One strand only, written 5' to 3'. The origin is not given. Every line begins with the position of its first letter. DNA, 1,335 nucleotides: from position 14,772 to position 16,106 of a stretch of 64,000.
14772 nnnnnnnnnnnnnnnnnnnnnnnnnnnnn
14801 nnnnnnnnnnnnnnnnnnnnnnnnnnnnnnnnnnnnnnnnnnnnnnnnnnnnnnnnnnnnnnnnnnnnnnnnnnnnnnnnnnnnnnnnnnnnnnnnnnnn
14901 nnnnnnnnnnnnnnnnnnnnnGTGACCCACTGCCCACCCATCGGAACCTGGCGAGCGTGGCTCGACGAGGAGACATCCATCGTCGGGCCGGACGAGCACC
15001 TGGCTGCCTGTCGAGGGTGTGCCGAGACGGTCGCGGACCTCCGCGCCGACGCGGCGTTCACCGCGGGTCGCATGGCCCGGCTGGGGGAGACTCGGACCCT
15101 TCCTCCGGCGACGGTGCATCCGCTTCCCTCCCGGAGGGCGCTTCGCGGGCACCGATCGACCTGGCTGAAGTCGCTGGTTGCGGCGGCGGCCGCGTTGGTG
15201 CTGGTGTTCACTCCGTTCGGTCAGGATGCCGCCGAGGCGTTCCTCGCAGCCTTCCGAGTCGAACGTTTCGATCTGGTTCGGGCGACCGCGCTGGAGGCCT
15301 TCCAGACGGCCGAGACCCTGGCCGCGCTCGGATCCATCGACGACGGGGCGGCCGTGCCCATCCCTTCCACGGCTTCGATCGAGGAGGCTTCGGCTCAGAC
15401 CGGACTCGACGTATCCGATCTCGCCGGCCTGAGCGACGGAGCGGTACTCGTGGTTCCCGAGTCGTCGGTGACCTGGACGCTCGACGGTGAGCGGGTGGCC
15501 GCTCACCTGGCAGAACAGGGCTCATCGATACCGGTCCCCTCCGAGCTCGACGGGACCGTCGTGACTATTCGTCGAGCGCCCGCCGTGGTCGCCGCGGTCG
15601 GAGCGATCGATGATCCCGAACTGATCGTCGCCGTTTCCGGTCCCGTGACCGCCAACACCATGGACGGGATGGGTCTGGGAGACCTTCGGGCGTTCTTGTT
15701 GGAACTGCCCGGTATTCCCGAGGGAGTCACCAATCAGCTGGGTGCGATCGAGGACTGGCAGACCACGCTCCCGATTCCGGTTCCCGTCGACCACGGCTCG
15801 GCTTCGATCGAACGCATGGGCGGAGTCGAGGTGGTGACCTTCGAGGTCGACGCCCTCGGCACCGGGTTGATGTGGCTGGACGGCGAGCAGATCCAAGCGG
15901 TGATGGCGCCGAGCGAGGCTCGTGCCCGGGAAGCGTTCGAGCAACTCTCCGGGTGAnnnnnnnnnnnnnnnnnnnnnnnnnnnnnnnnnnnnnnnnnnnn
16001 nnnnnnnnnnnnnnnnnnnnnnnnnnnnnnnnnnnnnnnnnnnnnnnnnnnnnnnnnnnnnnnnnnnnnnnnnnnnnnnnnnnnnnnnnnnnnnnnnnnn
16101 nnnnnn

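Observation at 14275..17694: Tightly coupled four-gene operon: ECF sigma - ZAS anti-sigma - ABC ATPase - ABC-2 permease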

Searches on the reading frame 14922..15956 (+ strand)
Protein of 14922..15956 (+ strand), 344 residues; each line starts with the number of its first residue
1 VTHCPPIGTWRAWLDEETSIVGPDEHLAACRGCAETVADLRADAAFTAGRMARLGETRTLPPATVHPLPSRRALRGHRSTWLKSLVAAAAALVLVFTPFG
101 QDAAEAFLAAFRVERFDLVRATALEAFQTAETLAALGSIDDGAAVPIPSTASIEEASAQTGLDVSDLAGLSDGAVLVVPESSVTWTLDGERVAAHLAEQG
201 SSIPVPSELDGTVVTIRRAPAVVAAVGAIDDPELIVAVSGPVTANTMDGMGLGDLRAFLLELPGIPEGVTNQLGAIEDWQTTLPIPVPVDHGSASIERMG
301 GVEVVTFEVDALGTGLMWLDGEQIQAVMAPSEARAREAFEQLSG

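Call 3: search_protein_families(library=pfam, proteins=[window:14922-15956:+], max_evalue=0.01)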
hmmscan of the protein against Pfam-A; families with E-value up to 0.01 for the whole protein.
window:14922-15956:+ (344 aa): 0 families

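Call 4: search_protein_families(library=ncbifam, proteins=[window:14922-15956:+], max_evalue=0.01)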
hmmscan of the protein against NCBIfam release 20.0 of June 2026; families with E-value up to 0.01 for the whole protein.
window:14922-15956:+ (344 aa): 0 families

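Call 6: find_homologous_proteins(query=window:14922-15956:+)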
Query window:14922-15956:+ (344 aa): 8 proteins with E <= 0.001 among 8000 candidates.
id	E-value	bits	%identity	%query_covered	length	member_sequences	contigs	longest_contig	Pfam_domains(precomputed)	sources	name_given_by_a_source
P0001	5.2e-217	737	100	100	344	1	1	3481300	-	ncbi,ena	-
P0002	1.9e-73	266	46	97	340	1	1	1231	-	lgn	-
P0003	3.4e-70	255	45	97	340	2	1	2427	-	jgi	jgi:hypothetical protein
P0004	5.2e-28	116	33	69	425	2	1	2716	-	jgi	jgi:hypothetical protein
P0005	2.5e-27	114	32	69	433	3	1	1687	-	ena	-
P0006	6.5e-27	113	29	96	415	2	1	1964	-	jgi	jgi:hypothetical protein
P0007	2.7e-23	101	33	67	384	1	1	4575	-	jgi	jgi:hypothetical protein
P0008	1.4e-20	92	31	69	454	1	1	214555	-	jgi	jgi:hypothetical protein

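Call 9: find_encoding_contigs(protein=P0001, flank=6000, max_places=3)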
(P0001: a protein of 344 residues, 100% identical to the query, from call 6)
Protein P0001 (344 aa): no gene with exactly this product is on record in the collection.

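Call 10: find_encoding_contigs(protein=P0008, flank=8000, max_places=3)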
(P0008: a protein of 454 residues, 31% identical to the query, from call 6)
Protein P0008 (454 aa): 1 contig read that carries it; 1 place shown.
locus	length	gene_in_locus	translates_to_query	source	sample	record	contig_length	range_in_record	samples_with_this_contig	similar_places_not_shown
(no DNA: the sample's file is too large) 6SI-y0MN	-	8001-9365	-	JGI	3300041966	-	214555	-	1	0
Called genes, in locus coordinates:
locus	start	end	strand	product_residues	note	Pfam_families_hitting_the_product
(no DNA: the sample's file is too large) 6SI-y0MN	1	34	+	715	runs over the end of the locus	-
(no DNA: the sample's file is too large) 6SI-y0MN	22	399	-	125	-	-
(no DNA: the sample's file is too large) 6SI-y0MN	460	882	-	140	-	PF01475:FUR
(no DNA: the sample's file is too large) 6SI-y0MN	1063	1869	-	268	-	PF00106:adh_short, PF08659:KR, PF13561:adh_short_C2, PF23441:SDR (weak)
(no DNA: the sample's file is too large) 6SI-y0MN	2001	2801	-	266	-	PF00106:adh_short, PF08659:KR (weak), PF13460:NAD_binding_10 (weak), PF13561:adh_short_C2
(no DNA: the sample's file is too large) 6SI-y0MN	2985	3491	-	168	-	PF04542:Sigma70_r2, PF08281:Sigma70_r4_2 (faint), PF04545:Sigma70_r4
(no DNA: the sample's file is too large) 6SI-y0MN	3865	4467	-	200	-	-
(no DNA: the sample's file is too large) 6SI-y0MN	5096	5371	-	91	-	-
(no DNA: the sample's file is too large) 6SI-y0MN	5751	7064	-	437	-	PF00211:Guanylate_cyc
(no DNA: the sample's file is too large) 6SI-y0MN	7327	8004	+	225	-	PF04542:Sigma70_r2, PF08281:Sigma70_r4_2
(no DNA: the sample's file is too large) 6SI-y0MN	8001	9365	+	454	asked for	-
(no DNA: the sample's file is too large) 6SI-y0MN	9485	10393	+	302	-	PF00005:ABC_tran, PF13304:AAA_21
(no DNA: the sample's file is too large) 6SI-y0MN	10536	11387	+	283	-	PF12679:ABC2_membrane_2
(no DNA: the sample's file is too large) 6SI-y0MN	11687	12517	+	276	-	PF13641:Glyco_tranf_2_3, PF00535:Glycos_transf_2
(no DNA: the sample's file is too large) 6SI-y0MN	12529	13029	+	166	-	PF04138:GtrA_DPMS_TM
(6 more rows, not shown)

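Call 16: find_related_loci(query=window:14922-15956:+, collection=genome_contigs, flank=8000)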
Query window:14922-15956:+ (344 aa) in genome_contigs; peptide patterns used: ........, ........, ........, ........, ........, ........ (x = any residue, [..] = any of these).
143 stretches matched a pattern; 6 encode a relative of the query (tblastn E <= 1e-3); 6 distinct loci.
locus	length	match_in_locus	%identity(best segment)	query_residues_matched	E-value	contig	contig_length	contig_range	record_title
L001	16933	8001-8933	42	3-319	4e-63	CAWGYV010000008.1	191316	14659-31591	MAG: uncultured Acidimicrobiia bacterium isolate MFD02360.bin.2.54 genome assembly, contig: contig_19912, whole genome s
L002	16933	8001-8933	41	3-319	4e-62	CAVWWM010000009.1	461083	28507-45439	MAG: uncultured Actinomycetes bacterium isolate MFD00962.bin.2.219 genome assembly, contig: contig_136672, whole genome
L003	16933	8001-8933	41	4-320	6e-60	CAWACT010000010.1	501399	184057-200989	MAG: uncultured Actinomycetes bacterium isolate MFD00962.bin.2.16 genome assembly, contig: contig_31670, whole genome sh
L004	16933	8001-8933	34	4-319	2e-42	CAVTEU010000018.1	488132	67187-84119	MAG: uncultured Actinomycetes bacterium isolate MFD09267.bin.2.26 genome assembly, contig: contig_8002, whole genome sho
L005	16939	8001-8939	60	3-320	2e-33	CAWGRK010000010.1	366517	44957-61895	MAG: uncultured Actinomycetes bacterium isolate MFD05747.bin.2.155 genome assembly, contig: contig_546, whole genome sho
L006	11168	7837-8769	40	4-320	2e-63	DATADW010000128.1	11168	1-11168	MAG TPA_asm: Acidimicrobiia bacterium isolate SMAG_U6761 k141_4031067, whole genome shotgun sequence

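Call 24: predict_structure(alignment_id=A1)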
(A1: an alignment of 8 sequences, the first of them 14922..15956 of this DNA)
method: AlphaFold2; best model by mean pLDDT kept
length: 344 residues; sequences in the alignment: 8
mean_pLDDT: 72.4   pTM: 0.58
mean pLDDT of the five models: 72.4, 71.1, 69.4, 67.2, 67.1
residues with pLDDT >= 90: 59; 70-90: 174; 50-70: 46; < 50: 65
segments of 3 or more residues with pLDDT < 50: 50-114
pLDDT, mean of each block of 10 residues (from residue 1): 83 87 92 92 71 35 29 31 28 31 44 51 66 80 68 91 83 79 86 91 92 85 80 84 83 87 80 76 59 75 80 82 86 91 83
secondary structure, 60 per line:
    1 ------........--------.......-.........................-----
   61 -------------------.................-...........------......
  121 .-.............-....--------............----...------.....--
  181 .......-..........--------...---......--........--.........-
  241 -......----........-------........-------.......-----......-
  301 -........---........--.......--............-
elements in order: H7-14 H23-29 H31-55 H80-96 H98-108 E115-121 H123-135 E137-140 E149-152 H153-160 E174-178 E181-187 H189-198 E213-218 E221-228 E231-239 E242-247 H252-259 H267-274 E282-288 E294-299 E302-309 E313-320 E323-329 H332-343

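Call 27: search_protein_representatives(alignment_id=A1)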
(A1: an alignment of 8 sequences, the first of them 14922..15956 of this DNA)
Query: 8 sequences, 385 profile positions. Proteins with E-value up to 0.001 (for the whole library): 2539; up to 1e-10: 1740; up to 1e-30: 663. The best 150 are listed.
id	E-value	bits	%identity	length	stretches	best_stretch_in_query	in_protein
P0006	9.7e-160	548.3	-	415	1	2-385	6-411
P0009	9.5e-145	498.9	-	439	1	2-384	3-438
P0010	9.0e-140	482.5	-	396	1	2-384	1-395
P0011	2.9e-136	471.0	-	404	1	2-384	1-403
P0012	2.1e-132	458.3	-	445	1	2-384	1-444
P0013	1.6e-131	455.4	-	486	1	3-384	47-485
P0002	2.8e-128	444.7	-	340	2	104-385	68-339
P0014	6.7e-126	436.9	-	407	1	2-385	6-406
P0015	4.2e-122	424.4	-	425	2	5-269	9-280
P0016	1.5e-121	422.5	-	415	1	3-384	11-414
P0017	3.0e-120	418.3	-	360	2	103-385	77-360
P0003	7.0e-120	417.1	-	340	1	2-384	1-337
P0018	3.4e-118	411.5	-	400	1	2-384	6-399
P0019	1.4e-117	409.5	-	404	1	3-384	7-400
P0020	9.6e-116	403.4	-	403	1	2-384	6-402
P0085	5.4e-67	243.0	-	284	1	105-385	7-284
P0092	9.0e-64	232.4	-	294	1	108-384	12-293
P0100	2.9e-57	210.9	-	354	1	1-383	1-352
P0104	1.5e-56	208.6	-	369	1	6-385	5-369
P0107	1.0e-55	205.9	-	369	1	6-384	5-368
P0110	1.9e-54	201.7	-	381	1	6-385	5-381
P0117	2.5e-53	198.0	-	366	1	6-385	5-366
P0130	1.6e-50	188.8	-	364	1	8-385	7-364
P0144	8.6e-49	183.1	-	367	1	8-383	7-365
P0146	1.2e-48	182.6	-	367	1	4-384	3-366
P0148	1.6e-48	182.1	-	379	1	6-385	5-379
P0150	2.4e-48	181.6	-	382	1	5-384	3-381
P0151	2.9e-48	181.3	-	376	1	5-384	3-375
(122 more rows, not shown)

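Call 31: search_protein_families(library=pfam, alignment_id=A3, max_evalue=0.01)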
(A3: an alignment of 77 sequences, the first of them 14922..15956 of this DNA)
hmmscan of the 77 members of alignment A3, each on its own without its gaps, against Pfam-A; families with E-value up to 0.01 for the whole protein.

A. member 1, window:14922-15956:+ (344 aa): 0 families

B. families by the number of members that match (of 77 scanned): 5 families
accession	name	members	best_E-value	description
PF13490.11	zf-HC2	19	2e-08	Putative zinc-finger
PF14285.11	DUF4367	12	3.9e-09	Domain of unknown function (DUF4367)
PF13779.11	DUF4175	1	0.0019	Domain of unknown function (DUF4175)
PF12555.13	SteA-like_C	1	0.0056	SteA-like C-terminal domain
PF08394.17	Arc_trans_TRASH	1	0.0099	Archaeal TRASH domain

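Call 42: predict_structure(alignment_id=A3)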
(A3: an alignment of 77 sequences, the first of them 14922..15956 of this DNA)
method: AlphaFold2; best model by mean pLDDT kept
length: 344 residues; sequences in the alignment: 77
mean_pLDDT: 85.3   pTM: 0.68
mean pLDDT of the five models: 85.3, 85.0, 84.9, 84.9, 84.8
residues with pLDDT >= 90: 248; 70-90: 36; 50-70: 13; < 50: 47
segments of 3 or more residues with pLDDT < 50: 64-109
pLDDT, mean of each block of 10 residues (from residue 1): 89 97 97 97 92 72 47 43 39 35 40 90 94 96 76 93 90 89 95 98 98 94 93 95 93 94 96 94 92 96 96 95 96 97 93
secondary structure, 60 per line:
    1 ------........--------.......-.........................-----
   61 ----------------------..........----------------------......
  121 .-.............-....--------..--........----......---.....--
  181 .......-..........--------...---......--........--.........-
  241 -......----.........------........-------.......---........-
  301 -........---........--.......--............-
elements in order: H7-14 H23-29 H31-55 H83-92 E115-121 H123-135 E137-140 H153-160 H165-170 E174-178 E181-187 H189-198 E213-218 E221-228 E231-239 E242-247 H252-260 H267-274 E282-288 E292-299 E302-309 E313-320 E323-329 H332-343

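Call 45: fold_search(model_id=the predicted structure, library=pdb)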
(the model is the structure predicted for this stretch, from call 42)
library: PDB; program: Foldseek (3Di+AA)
matches with E <= 10: 1068; with E <= 0.001: 0
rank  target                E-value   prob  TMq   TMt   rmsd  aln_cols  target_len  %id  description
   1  2w7q_B                1.2e-02  0.09  0.09  0.15  18.0       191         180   12  Structure of Pseudomonas aeruginosa LolA (released 2009-12-29)
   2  3gyo                  1.5e-02  0.14  0.11  0.14  17.4       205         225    9  Se-Met Rtt106p (released 2009-12-08)
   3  3to1_A                2.5e-02  0.11  0.10  0.14  17.3       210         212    9  Two surfaces on Rtt106 mediate histone binding and chaperone activity (released 2011-12-21)
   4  2nwi_A                3.4e-02  0.13  0.13  0.20  15.5       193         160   11  Crystal structure of protein AF1396 from Archaeoglobus fulgidus, Pfam DUF98 (released 2006-11-21)
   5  3gyp                  3.4e-02  0.11  0.12  0.16  14.6       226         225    9  Rtt106p (released 2009-12-08)
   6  3tvv_B                3.8e-02  0.12  0.11  0.14  16.7       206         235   10  Structure of the tandem PH domains of Rtt106 (residues 68-315) (released 2012-02-01)
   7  6thl_A                4.0e-02  0.08  0.11  0.14  15.5       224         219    9  Crystal structure of the complex between RTT106 and BCD1 (released 2020-12-02)
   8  3tvv_A                4.3e-02  0.11  0.11  0.14  16.5       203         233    8  Structure of the tandem PH domains of Rtt106 (residues 68-315) (released 2012-02-01)
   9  3p0l_C                5.1e-02  0.02  0.08  0.10  18.5       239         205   10  Human steroidogenic acute regulatory protein (released 2010-11-24)
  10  2uzx_B                5.4e-02  0.06  0.08  0.06  19.8       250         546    7  Structure of the human receptor tyrosine kinase Met in complex with the Listeria monocytogenes invasion protein InlB:  (released 2007-08-07)
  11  3p0l_B                5.4e-02  0.03  0.08  0.11  18.7       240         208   11  Human steroidogenic acute regulatory protein (released 2010-11-24)
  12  2nwi_F                6.5e-02  0.11  0.12  0.17  16.0       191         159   10  Crystal structure of protein AF1396 from Archaeoglobus fulgidus, Pfam DUF98 (released 2006-11-21)
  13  3a1j_A                6.5e-02  0.03  0.08  0.10  22.3       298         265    8  Crystal structure of the human Rad9-Hus1-Rad1 complex (released 2009-06-02)
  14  3eet_A                8.2e-02  0.06  0.11  0.13  16.6       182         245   12  Crystal structure of putative GntR-family transcriptional regulator (released 2008-09-16)
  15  5xmg                  8.2e-02  0.05  0.10  0.10  20.3       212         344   11  Crystal structure of PA3488 from Pseudomonas aeruginosa (released 2018-05-16)
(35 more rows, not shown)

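Call 46: search_solved_structures(query=A3, max_evalue=1)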
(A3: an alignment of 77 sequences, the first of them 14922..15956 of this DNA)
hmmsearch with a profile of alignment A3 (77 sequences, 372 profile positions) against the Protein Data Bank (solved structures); distinct sequences matched with E-value up to 1: 6.
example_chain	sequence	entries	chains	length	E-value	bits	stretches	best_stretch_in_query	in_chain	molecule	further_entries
5wuq_C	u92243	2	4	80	0.001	21.4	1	9-64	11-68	Anti-sigma-W factor RsiW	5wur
8rlz_A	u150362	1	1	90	0.041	16.1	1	9-48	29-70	Antisigma factor DdvA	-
2q1z_B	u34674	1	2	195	0.075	15.3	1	9-105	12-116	Anti-Sigma factor ChrR, transcriptional activator ChrR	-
2z2s_B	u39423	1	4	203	0.083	15.1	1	9-105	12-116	Anti-Sigma factor ChrR, transcriptional activator ChrR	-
3hug_B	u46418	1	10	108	0.13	14.5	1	18-41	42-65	PROBABLE CONSERVED MEMBRANE PROTEIN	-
8kde_3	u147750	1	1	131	0.15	14.3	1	49-139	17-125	Photosystem II repair factor 1 (PRF1)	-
